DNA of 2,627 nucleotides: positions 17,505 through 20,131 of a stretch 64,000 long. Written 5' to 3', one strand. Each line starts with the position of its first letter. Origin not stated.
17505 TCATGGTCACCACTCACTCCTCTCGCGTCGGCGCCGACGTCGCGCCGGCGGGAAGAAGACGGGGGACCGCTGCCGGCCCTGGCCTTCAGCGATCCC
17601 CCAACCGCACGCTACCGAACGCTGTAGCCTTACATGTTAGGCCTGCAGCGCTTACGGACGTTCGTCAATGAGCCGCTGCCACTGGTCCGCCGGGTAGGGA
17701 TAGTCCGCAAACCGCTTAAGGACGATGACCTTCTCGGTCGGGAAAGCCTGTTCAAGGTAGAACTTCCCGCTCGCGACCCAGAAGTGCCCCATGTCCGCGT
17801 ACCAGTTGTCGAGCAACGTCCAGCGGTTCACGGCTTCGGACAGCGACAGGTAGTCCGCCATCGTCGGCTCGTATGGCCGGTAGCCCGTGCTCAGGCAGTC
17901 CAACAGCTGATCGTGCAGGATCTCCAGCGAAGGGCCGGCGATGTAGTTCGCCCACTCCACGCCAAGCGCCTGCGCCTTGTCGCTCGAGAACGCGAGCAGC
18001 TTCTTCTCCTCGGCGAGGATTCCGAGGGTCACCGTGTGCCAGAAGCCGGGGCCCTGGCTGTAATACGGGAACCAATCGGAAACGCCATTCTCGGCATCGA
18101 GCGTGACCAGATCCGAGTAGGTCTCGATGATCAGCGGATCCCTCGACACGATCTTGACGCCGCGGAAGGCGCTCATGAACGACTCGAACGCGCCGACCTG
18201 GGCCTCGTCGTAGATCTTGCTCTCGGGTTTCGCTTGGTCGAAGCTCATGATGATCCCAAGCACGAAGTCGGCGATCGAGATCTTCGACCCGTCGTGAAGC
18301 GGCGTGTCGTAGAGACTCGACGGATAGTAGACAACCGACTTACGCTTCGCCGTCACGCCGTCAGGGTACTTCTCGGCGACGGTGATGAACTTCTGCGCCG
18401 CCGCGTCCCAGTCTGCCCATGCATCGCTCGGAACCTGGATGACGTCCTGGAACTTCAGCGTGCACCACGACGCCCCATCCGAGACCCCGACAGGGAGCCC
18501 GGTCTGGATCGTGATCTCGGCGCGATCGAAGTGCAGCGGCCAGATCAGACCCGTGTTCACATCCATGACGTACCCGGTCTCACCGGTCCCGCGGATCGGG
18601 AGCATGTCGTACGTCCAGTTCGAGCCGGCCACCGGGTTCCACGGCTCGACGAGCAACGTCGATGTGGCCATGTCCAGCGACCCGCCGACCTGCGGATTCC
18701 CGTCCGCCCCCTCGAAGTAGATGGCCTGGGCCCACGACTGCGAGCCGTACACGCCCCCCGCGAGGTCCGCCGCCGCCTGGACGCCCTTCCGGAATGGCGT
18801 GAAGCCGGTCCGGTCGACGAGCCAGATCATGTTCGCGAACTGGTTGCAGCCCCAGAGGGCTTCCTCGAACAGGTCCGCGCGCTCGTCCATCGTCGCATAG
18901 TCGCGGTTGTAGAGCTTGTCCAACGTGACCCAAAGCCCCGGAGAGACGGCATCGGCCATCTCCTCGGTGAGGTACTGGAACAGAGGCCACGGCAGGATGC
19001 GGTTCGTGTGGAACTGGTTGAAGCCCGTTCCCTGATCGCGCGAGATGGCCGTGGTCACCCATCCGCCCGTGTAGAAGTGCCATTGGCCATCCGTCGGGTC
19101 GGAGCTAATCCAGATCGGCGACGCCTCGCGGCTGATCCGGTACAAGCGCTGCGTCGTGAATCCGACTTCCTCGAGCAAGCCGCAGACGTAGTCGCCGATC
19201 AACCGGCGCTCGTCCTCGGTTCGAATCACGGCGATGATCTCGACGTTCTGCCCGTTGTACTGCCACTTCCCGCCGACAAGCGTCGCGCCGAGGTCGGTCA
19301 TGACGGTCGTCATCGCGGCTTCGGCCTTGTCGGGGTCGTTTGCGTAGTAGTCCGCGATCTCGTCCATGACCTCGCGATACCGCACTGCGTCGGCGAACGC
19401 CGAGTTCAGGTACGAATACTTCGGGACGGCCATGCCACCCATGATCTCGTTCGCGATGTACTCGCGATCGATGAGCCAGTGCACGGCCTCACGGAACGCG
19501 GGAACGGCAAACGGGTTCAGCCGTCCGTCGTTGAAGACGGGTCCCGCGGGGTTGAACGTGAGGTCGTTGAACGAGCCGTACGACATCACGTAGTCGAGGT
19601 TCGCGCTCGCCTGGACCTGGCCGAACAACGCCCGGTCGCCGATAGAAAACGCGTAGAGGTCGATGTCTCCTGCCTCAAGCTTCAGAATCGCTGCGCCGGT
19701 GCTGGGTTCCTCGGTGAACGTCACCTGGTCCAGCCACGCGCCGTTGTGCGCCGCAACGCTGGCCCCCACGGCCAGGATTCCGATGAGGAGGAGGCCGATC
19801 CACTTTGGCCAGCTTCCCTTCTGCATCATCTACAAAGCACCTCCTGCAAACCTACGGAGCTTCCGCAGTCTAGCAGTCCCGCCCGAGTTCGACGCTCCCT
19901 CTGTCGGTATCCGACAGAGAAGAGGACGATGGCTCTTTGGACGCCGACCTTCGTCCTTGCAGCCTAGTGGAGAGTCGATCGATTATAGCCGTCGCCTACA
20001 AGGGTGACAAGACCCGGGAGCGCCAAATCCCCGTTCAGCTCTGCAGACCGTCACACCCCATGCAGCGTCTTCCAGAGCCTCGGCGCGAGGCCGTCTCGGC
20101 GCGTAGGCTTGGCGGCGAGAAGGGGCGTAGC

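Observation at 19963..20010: Conserved promoter/leader module (site 2) with near-consensus sigma-70-like promoter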

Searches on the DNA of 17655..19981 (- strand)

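Call 71: search_rna_families(sources=[L001, L004, L006, L007, L012, L013, L015, L016, L017, L018, L020, L090, L092, L095, L098, L168, L170, L171, L175], threshold=gathering)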
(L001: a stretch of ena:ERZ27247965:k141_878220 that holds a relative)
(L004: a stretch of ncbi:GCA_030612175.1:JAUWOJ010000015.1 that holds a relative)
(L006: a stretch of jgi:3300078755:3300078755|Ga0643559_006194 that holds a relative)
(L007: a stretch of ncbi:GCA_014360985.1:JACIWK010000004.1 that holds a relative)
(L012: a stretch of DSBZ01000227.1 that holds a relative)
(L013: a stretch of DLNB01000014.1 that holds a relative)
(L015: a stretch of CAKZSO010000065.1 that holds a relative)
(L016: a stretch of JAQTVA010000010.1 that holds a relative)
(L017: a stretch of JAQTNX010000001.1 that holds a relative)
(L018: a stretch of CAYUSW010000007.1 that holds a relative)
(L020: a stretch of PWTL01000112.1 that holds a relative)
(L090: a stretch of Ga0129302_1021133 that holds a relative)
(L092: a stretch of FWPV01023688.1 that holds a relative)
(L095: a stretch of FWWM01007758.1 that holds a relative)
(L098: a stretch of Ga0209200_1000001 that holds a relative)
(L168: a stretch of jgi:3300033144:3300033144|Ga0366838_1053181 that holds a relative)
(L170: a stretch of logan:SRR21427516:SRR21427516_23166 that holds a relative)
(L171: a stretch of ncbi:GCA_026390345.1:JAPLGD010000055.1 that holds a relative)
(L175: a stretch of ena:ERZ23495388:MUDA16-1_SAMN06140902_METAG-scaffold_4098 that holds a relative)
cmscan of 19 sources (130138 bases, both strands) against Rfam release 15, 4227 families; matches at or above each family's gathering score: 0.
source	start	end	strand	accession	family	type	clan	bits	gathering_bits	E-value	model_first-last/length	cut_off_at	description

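Call 77: build_rna_model(alignment_id=A6, structure=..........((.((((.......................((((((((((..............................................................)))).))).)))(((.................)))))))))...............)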
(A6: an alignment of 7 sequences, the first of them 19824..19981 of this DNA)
Model R1 built from alignment A6 (7 sequences, 168 columns); structure: as given.
model positions 158; base pairs 19; branch points 1; effective number of sequences 3.42; information 0.59 bits per position. Calibrated on 0.2 Mb of random sequence (short: E-values are rough).
structure used (alignment columns):
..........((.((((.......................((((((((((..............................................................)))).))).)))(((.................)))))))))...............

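Call 79: search_with_rna_model(model_id=R1, sources=[window, L001, L004, L006, L007, L010, L011, L012, L013, L014, L015, L016, L017, L018, L019, L020, L021, L022, L023, L024, L025, L026, L027, L028, L029, L030, L031, L032, L033, L034, L035, L036, L037, L038, L039, L040, L041, L042, L043, L044, L045, L046, L047, L048, L049, L050, L051, L052, L053, L054, L055, L056, L057, L058, L059, L060, L061, L062, L063, L064, L065, L066, L067, L068, L069, L070, L071, L072, L073, L074, L075, L076, L077, L078, L079, L080, L089, L090, L091, L092, L094, L095, L096, L097, L098, L100, L101, L102, L168, L169, L170, L171, L172, L175, L177], max_evalue=1)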
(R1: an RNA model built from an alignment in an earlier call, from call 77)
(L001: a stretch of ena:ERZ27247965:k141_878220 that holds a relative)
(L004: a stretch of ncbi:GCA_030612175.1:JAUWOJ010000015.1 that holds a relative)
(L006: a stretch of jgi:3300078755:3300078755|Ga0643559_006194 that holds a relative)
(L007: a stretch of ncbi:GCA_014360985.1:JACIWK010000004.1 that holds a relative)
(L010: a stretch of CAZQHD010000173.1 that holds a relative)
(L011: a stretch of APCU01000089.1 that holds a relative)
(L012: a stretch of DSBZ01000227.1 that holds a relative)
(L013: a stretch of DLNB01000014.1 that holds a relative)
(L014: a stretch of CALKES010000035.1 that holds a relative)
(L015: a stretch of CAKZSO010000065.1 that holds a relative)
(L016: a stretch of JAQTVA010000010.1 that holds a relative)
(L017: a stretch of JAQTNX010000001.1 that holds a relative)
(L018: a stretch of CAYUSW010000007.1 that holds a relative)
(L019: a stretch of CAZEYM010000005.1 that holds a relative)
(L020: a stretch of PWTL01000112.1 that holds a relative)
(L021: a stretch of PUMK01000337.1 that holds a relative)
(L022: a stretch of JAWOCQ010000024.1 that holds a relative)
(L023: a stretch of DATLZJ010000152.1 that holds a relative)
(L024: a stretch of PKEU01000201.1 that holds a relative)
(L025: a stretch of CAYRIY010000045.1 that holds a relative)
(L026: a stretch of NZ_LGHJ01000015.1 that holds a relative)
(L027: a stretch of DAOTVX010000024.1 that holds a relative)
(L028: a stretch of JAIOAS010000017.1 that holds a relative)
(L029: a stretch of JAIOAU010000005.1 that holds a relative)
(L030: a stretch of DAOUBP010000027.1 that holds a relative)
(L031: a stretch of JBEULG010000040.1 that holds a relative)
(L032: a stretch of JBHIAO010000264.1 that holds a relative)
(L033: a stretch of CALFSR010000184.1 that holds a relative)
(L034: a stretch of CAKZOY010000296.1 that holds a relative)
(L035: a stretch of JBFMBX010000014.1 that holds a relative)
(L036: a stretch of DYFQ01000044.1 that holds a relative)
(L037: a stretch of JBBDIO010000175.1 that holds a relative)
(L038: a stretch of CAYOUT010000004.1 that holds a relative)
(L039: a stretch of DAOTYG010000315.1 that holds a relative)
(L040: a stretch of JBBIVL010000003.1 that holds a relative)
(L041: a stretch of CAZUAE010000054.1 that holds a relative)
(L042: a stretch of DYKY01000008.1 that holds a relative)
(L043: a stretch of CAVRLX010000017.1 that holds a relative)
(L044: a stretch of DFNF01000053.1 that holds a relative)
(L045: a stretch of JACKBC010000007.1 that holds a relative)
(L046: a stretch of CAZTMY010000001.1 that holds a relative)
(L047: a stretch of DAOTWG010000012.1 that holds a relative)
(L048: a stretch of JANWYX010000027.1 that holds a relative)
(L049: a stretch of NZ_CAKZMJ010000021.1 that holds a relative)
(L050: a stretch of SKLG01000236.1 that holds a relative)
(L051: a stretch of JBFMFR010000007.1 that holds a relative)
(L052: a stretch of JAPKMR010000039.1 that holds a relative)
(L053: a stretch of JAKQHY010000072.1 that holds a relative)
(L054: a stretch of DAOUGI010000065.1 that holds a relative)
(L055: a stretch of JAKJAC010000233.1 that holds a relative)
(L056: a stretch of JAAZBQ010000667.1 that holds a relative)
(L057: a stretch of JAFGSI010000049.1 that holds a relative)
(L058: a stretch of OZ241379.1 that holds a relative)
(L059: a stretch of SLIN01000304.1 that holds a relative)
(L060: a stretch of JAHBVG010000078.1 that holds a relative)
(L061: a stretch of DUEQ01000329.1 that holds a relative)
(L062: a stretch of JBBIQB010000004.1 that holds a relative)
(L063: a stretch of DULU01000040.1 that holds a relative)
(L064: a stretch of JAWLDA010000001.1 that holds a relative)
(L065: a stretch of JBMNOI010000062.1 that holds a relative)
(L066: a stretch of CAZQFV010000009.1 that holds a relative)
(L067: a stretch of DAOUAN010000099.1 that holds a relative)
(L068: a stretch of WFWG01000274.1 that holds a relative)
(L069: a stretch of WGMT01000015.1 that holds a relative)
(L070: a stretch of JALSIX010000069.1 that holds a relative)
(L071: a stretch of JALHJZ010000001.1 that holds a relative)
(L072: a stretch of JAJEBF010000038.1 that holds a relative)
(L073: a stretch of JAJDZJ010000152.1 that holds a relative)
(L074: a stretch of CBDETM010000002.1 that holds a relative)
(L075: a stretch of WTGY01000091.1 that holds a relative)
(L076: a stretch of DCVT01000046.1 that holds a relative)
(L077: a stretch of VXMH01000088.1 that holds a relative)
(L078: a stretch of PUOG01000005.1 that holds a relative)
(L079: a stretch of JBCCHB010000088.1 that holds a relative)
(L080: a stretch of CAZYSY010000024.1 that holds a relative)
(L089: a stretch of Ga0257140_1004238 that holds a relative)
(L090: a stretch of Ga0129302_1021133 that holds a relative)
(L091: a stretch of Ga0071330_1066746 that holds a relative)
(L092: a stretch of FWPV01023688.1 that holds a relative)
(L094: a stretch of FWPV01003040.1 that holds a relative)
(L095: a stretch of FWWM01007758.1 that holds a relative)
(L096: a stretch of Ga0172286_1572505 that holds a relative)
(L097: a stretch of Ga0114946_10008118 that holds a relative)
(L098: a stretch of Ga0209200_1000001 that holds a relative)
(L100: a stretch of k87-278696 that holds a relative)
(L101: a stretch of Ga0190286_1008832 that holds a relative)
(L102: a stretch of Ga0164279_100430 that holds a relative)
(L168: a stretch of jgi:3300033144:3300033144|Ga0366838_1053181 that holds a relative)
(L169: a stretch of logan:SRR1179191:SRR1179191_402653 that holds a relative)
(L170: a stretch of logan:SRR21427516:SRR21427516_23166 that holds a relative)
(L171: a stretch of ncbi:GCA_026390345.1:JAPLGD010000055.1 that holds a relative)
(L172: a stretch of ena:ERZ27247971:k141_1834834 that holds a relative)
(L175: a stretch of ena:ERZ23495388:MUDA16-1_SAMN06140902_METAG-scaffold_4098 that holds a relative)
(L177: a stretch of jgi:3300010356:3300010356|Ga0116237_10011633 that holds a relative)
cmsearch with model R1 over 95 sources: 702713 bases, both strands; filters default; matches with E-value up to 1: 12.
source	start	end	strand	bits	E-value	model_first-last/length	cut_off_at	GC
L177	1349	1506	+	163.3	1.1e-41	1-158/158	no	0.64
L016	2849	3006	+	160.8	5.1e-41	1-158/158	no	0.63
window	19824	19984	-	132.8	1.7e-33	1-158/158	no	0.57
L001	3850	4006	+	131.8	3.1e-33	1-158/158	no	0.62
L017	2823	2982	+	128.3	2.7e-32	1-158/158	no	0.66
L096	1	144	+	125.5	1.5e-31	15-158/158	5'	0.62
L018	2856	3006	+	103.3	1.4e-25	1-158/158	no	0.61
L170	1068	1228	+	25.2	0.00013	1-158/158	no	0.62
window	12732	12841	-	20.5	0.0023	1-158/158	no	0.56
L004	3820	3880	+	12.5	0.31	1-158/158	no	0.52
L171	1834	1943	+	12.2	0.38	1-158/158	no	0.54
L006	2495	2630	+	11.5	0.58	15-139/158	no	0.67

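Call 80: search_with_rna_model(model_id=R1, sources=[L081, L082, L083, L084, L085, L086, L087, L093, L099, L103, L104, L105, L106, L107, L108, L109, L110, L111, L112, L113, L114, L115, L116, L117, L118, L119, L120, L121, L122, L123, L124, L125, L126, L127, L128, L129, L130, L131, L132, L133, L134, L135, L136, L137, L138, L139, L140, L141, L142, L143, L144, L145, L146, L147, L148, L149, L150, L151, L152, L153, L154, L155, L156, L157, L158, L159, L160, L161, L162, L163, L164, L165, L166, L167], max_evalue=1)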
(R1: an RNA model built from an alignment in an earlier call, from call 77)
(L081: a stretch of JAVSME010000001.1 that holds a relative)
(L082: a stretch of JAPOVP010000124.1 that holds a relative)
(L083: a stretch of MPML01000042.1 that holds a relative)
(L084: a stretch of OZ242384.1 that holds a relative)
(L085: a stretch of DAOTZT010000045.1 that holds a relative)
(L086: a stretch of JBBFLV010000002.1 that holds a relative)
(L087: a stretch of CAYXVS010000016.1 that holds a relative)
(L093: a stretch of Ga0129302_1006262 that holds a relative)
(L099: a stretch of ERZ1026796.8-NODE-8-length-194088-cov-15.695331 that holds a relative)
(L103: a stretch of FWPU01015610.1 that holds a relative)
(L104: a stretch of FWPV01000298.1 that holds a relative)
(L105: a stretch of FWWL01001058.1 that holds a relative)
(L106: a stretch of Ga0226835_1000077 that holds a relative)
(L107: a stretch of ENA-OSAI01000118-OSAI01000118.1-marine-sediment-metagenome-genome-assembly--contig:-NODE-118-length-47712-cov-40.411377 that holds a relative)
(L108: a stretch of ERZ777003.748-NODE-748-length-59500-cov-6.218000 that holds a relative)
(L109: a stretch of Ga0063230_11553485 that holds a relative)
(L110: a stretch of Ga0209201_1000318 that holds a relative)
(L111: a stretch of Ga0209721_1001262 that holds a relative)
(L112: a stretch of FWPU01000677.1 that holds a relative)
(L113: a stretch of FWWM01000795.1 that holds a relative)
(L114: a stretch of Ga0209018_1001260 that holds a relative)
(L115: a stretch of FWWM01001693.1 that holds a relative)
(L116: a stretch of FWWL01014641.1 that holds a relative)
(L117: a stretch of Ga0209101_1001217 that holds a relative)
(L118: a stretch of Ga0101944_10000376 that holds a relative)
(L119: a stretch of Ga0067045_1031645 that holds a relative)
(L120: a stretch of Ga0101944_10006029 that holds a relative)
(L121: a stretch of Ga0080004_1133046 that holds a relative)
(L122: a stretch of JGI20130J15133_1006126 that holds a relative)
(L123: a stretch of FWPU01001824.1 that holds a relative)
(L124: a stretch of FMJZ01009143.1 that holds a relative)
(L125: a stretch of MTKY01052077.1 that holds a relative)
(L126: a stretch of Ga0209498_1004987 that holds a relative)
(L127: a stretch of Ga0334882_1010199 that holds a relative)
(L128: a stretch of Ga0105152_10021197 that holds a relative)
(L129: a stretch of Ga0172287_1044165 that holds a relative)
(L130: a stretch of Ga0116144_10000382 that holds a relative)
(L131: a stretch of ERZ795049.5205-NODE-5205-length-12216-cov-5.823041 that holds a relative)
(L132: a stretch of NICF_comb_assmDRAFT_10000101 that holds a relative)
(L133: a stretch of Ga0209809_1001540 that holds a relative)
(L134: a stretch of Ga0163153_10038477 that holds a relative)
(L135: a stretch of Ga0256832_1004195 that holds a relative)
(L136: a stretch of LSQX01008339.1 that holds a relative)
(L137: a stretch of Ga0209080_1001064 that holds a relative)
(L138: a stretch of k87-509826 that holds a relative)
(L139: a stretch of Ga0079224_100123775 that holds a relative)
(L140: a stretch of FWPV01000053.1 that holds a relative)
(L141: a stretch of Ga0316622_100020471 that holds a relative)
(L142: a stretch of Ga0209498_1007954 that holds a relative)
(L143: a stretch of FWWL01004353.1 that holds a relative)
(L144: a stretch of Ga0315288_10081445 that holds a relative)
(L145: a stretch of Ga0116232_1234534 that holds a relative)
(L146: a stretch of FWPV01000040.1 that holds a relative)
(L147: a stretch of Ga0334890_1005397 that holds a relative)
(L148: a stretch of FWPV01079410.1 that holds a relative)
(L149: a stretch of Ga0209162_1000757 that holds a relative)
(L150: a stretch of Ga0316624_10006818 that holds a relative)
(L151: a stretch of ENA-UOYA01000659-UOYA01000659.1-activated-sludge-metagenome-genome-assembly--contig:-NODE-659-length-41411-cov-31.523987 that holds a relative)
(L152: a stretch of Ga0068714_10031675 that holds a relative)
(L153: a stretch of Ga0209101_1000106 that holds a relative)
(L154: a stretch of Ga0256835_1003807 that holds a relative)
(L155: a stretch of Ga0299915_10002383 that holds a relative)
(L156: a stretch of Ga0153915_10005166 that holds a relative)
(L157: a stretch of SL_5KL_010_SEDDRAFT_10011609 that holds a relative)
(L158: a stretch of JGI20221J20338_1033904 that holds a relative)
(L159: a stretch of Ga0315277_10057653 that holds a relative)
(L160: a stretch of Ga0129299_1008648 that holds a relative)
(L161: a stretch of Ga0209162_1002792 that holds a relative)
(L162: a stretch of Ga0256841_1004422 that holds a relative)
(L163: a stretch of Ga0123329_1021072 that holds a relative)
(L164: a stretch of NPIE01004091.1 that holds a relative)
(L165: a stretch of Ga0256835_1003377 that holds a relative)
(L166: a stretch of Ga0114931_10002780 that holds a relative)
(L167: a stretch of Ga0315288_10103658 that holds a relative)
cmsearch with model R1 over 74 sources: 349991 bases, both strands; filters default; matches with E-value up to 1: 0.
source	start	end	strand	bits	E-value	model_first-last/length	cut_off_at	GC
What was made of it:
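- On Riboswitch: A model built from it finds no members beyond the known leaders (calls 79, 80).
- Tried and rejected: It recovers only the known leaders, plus weak box-driven hits at site 1, L170, L004 and L171 (calls 77, 79, 80).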
